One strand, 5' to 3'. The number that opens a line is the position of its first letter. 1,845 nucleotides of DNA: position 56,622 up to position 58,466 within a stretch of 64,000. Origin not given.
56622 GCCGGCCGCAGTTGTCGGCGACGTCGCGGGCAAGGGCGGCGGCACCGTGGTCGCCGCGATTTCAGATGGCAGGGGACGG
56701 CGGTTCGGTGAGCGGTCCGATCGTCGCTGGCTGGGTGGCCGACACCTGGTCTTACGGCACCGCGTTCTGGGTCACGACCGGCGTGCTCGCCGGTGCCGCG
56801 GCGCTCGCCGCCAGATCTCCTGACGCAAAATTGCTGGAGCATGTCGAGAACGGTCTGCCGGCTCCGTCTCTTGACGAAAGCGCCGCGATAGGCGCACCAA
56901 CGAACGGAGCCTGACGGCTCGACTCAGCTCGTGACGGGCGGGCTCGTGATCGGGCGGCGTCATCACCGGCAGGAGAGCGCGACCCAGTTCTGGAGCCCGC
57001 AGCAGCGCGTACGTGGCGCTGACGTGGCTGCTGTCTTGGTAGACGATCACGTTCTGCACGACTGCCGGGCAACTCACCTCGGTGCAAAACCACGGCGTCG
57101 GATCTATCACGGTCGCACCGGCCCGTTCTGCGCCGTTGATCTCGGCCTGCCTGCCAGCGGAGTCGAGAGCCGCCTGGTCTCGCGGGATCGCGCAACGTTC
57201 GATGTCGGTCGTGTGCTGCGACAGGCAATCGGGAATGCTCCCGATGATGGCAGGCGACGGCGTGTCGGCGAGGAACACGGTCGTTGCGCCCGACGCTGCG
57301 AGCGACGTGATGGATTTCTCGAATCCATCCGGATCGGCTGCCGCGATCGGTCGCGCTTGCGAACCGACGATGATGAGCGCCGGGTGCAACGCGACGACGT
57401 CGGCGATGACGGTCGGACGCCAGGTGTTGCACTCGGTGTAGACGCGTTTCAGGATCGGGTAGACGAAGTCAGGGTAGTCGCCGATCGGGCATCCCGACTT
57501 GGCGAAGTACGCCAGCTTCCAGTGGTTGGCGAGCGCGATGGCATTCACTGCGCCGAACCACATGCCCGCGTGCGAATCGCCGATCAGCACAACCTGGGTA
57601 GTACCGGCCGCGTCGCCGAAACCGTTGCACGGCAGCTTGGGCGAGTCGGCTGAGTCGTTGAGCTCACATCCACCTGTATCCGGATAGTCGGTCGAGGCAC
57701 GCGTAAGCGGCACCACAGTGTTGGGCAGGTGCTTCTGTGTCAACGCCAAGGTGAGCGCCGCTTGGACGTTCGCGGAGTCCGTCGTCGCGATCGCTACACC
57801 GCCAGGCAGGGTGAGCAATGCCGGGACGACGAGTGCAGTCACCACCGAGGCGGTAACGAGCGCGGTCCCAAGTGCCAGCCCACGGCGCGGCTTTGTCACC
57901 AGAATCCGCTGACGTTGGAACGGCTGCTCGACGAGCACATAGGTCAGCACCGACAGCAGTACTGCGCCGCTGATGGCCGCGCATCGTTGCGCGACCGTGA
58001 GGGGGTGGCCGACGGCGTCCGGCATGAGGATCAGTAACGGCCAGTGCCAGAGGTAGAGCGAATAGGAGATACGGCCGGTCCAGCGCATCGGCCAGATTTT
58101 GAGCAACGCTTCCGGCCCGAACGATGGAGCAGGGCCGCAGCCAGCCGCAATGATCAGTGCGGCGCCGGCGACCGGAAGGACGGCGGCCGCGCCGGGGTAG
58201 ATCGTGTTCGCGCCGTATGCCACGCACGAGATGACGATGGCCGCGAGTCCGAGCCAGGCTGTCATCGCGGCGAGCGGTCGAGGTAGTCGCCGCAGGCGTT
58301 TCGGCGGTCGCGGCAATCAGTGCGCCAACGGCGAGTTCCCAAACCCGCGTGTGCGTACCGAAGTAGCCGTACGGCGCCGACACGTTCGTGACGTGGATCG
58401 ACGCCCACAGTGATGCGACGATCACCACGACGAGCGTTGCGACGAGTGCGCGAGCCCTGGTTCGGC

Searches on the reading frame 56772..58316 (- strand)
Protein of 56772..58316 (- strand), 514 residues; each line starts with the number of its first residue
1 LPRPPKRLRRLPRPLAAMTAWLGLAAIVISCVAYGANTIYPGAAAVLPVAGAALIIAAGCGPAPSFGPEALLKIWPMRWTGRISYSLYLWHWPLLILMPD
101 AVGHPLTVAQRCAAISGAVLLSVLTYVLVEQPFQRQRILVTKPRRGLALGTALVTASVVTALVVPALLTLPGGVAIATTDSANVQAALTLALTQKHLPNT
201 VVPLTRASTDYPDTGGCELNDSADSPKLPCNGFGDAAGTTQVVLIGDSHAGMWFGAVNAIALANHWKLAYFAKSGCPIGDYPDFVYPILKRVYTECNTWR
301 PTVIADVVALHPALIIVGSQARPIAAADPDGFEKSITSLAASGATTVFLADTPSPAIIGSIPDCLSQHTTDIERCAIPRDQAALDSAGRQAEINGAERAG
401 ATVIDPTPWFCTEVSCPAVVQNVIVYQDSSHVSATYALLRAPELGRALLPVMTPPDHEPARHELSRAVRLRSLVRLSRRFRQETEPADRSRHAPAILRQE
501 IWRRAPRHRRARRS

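Call 75: search_protein_families(library=pfam, proteins=[window:56772-58316:-], max_evalue=0.00001)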
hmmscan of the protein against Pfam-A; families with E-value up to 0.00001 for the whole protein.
window:56772-58316:- (514 aa): 2 families
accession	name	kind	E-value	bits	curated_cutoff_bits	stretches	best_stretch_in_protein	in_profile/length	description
PF19040.6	SGNH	-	2.2e-28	100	27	1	228-443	12-245/248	SGNH domain (fused to AT3 domains)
PF01757.29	Acyl_transf_3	-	2.8e-10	40.2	31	1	7-126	205-325/326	Acyltransferase domain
